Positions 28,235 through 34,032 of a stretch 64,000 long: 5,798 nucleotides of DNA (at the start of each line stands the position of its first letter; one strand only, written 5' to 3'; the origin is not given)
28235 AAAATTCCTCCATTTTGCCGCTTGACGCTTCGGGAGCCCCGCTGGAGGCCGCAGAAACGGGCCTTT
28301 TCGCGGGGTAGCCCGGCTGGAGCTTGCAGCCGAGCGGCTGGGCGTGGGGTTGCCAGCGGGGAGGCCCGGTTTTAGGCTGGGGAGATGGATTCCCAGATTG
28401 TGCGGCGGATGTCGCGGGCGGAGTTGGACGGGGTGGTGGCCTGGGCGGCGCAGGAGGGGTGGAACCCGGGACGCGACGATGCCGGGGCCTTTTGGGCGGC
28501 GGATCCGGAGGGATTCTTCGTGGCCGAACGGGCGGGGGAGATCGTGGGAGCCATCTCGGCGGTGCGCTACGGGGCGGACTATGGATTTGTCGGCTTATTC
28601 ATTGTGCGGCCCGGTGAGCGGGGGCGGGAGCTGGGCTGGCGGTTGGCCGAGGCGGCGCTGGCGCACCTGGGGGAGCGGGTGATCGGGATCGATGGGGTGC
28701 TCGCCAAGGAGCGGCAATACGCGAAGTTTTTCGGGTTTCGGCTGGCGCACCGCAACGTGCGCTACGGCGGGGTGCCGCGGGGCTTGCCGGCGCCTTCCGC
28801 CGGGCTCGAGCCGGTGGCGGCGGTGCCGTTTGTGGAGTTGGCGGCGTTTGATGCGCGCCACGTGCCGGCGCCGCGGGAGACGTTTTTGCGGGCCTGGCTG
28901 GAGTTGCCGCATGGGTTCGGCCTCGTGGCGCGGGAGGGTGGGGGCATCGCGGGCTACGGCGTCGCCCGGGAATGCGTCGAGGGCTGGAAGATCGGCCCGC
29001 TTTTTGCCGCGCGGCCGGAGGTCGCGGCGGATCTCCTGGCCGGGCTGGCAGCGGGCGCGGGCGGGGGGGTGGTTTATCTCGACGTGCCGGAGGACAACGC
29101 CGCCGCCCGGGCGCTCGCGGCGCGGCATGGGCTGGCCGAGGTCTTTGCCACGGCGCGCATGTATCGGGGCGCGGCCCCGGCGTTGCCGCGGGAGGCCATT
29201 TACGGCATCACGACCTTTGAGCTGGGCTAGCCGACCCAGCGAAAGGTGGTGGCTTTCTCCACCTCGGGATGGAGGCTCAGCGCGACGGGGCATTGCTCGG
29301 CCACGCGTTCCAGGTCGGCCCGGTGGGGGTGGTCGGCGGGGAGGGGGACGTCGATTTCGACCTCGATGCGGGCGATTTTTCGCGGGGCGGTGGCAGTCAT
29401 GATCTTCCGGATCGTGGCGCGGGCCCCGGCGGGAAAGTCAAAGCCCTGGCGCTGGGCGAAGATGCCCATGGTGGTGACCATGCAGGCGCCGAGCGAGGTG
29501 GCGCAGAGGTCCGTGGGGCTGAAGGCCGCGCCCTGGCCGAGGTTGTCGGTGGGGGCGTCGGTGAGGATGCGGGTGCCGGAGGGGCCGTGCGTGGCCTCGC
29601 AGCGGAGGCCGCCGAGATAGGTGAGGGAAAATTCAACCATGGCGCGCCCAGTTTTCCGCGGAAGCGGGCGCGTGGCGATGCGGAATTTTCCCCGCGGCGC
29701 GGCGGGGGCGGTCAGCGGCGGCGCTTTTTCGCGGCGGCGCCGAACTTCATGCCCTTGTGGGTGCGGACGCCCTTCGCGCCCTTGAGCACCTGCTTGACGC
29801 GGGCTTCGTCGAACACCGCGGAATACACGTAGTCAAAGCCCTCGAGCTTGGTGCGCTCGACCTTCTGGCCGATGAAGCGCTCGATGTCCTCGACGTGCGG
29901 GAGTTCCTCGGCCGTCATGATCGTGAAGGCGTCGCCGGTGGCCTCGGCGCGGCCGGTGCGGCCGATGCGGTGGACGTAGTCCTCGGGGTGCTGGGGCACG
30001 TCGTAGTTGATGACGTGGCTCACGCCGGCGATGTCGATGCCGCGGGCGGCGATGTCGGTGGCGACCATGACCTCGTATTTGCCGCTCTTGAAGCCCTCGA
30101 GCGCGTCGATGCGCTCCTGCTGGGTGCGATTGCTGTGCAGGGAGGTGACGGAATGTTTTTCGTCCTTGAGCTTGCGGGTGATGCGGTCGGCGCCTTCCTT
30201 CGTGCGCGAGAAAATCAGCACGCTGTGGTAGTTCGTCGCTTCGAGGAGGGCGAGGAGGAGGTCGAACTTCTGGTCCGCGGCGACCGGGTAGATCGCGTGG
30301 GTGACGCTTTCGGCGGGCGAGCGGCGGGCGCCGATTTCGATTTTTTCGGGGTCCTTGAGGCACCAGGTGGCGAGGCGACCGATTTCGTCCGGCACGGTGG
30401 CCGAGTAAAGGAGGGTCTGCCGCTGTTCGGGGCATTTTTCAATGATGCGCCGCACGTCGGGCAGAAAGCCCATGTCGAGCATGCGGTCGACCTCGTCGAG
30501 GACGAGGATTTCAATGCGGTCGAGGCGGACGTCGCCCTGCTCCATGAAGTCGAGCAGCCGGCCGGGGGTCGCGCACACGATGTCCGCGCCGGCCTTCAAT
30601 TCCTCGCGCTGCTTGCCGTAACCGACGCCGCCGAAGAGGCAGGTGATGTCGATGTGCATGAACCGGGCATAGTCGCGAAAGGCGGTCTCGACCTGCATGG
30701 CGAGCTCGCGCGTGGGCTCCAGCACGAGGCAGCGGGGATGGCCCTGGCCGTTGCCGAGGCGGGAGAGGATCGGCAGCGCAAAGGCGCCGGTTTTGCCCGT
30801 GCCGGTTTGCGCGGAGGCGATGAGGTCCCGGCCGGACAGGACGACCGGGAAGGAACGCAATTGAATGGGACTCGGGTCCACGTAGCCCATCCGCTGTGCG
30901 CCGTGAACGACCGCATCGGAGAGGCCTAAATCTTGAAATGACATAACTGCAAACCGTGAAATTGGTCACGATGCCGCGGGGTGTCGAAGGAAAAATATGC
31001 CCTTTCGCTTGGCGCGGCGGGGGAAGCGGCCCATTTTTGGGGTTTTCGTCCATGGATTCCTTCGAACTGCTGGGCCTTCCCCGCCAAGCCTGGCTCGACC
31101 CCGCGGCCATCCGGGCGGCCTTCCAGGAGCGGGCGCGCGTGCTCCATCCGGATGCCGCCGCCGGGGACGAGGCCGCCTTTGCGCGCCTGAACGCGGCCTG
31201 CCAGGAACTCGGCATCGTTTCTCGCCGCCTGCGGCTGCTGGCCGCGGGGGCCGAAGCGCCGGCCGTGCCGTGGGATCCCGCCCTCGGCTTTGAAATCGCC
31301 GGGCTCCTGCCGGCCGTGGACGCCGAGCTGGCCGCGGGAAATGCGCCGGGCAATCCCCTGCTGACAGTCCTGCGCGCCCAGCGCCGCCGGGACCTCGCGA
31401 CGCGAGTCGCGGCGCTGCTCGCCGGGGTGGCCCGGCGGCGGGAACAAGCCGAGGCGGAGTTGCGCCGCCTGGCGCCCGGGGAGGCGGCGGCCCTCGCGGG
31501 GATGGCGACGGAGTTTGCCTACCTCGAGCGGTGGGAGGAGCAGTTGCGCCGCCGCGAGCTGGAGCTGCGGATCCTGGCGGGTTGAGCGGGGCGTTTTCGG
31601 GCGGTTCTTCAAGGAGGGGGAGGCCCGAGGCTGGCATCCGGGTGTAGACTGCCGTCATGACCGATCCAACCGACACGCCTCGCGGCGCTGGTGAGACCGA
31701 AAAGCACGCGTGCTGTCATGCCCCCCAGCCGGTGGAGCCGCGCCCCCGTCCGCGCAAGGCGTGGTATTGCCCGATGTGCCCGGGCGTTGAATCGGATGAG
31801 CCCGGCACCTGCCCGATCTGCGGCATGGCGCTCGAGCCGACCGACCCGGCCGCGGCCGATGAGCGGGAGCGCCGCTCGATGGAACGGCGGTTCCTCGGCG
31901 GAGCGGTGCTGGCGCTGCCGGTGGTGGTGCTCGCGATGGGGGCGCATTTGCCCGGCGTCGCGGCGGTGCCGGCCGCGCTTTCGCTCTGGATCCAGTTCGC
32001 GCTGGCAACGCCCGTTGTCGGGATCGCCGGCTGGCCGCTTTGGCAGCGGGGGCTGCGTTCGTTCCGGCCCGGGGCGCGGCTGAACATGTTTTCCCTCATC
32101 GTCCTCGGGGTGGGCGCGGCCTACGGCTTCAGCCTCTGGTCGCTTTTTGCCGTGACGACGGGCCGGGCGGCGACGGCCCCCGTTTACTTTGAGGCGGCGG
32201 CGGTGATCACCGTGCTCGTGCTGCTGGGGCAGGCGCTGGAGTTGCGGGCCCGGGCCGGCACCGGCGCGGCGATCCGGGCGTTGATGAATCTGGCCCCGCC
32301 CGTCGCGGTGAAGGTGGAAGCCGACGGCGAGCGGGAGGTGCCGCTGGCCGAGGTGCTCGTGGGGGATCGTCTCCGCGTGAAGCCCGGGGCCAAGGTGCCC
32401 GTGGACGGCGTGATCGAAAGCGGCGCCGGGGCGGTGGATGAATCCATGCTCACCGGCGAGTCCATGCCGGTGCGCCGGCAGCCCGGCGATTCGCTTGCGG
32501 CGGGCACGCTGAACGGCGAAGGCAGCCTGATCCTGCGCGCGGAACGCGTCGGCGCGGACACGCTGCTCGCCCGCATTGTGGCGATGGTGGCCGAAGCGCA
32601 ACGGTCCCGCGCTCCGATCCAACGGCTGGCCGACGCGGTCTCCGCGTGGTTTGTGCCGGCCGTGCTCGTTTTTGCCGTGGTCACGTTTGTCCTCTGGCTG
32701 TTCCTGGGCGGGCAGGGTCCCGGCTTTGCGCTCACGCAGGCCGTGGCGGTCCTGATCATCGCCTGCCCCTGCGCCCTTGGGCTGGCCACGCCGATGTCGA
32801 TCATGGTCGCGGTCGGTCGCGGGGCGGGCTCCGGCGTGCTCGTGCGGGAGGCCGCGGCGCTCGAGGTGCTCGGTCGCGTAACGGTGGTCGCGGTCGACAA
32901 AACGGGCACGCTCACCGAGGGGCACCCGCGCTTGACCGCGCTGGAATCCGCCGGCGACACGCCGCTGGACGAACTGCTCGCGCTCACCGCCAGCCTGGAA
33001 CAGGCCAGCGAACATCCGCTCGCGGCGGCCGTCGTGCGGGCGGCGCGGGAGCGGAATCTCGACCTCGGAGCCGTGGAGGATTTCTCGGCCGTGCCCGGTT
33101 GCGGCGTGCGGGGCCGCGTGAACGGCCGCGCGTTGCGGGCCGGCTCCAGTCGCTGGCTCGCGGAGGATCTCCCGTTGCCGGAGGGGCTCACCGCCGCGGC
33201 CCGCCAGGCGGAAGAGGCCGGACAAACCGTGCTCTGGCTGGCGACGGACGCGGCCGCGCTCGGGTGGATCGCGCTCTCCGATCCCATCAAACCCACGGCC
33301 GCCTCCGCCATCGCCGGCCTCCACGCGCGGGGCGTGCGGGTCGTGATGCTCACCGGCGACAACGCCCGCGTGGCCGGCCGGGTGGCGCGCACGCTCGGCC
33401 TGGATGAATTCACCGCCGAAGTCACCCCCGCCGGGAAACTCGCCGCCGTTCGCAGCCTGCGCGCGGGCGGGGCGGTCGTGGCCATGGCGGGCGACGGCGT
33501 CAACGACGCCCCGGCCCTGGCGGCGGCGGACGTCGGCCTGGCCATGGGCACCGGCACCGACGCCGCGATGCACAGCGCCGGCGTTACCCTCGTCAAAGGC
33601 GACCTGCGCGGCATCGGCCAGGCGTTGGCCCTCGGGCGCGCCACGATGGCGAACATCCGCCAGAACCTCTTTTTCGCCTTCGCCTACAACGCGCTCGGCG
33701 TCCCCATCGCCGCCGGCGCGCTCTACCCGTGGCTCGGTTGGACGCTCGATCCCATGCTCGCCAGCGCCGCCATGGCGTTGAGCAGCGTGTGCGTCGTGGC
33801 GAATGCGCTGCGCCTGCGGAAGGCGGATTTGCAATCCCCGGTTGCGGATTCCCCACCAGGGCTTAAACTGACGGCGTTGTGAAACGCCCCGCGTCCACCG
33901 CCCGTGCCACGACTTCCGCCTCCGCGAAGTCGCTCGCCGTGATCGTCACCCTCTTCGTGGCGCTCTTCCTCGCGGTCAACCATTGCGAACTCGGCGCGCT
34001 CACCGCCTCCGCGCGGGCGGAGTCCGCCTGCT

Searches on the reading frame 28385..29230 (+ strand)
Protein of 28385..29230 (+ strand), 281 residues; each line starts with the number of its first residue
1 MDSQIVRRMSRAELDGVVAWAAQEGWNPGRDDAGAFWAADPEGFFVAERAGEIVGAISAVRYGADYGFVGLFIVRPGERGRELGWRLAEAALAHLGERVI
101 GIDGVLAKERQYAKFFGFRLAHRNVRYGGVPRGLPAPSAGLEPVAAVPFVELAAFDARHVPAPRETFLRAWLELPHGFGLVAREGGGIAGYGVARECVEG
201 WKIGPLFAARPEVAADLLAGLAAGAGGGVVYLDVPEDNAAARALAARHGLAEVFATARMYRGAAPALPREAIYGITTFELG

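Call 44: search_protein_families(library=pfam, proteins=[window:28385-29230:+], max_evalue=0.0001)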
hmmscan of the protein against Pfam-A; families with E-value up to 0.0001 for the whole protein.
window:28385-29230:+ (281 aa): 4 families
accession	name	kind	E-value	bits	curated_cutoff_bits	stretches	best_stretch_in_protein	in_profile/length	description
PF18014.7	Acetyltransf_18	-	2.3e-32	111.7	22.7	1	154-274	3-124/124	Acetyltransferase (GNAT) domain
PF00583.31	Acetyltransf_1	-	1.6e-13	51.4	20.7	1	23-104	13-95/116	Acetyltransferase (GNAT) family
PF13508.13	Acetyltransf_7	-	2.3e-07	31.5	27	1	42-102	3-62/84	Acetyltransferase (GNAT) domain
PF13673.13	Acetyltransf_10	-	7e-05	23.2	23.6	0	44-114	33-99/128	Acetyltransferase (GNAT) domain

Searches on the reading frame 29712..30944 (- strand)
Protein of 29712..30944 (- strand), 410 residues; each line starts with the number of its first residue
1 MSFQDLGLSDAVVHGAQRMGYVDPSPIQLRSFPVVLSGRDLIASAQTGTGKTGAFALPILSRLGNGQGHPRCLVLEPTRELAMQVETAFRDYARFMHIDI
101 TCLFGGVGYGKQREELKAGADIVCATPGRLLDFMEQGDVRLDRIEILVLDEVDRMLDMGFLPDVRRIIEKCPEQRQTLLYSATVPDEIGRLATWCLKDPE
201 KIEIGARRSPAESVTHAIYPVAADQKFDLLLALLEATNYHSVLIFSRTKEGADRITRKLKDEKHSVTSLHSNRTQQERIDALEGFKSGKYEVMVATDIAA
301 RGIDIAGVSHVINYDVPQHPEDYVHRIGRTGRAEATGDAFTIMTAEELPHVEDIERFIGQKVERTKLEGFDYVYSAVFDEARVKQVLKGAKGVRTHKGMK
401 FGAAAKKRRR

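Call 44: search_protein_families(library=pfam, proteins=[window:29712-30944:-], max_evalue=0.0001)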
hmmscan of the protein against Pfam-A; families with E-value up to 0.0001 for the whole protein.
window:29712-30944:- (410 aa): 3 families
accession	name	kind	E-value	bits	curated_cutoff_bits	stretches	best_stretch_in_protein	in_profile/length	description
PF00270.35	DEAD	-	5.7e-49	166.5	26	1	25-188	1-164/167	DEAD/DEAH box helicase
PF00271.37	Helicase_C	-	3.4e-33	114.6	23.5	1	225-333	1-109/110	Helicase conserved C-terminal domain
PF04851.21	ResIII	-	1.3e-08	35.3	22.5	1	41-184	26-162/164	Type III restriction enzyme, res subunit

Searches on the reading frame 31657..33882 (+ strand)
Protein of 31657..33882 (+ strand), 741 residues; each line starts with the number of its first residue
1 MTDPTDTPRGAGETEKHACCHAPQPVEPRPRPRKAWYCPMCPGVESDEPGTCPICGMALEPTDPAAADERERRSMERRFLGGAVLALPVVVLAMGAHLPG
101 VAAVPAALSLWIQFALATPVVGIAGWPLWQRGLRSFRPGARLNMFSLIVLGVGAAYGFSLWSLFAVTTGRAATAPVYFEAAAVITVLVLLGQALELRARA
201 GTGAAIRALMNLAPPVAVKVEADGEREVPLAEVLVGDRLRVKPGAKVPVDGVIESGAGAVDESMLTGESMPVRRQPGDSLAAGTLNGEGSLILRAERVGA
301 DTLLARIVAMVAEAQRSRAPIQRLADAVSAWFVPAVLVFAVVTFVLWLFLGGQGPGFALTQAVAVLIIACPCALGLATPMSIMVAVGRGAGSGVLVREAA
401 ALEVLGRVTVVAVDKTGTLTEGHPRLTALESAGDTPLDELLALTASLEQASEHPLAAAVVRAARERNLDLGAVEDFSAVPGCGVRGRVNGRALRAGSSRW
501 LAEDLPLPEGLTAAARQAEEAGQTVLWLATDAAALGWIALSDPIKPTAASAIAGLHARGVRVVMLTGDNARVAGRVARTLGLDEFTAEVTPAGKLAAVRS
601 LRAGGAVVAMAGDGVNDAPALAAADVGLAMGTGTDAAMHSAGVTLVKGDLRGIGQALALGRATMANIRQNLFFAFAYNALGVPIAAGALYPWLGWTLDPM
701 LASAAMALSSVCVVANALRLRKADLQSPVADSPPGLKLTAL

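Call 44: search_protein_families(library=pfam, proteins=[window:31657-33882:+], max_evalue=0.0001)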
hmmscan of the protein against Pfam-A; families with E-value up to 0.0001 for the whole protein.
window:31657-33882:+ (741 aa): 4 families
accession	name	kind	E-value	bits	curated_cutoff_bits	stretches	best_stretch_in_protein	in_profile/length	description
PF00122.25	E1-E2_ATPase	-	2.1e-56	190.8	28.1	1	212-390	2-179/181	E1-E2 ATPase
PF00702.32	Hydrolase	-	2.4e-33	116.6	26.4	1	409-625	2-191/191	haloacid dehalogenase-like hydrolase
PF19335.5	HMBD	-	5.3e-13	49.1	23.6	1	36-61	2-27/28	Heavy metal binding domain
PF12710.13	HAD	-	1e-05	26.5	27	1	544-621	86-188/189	haloacid dehalogenase-like hydrolase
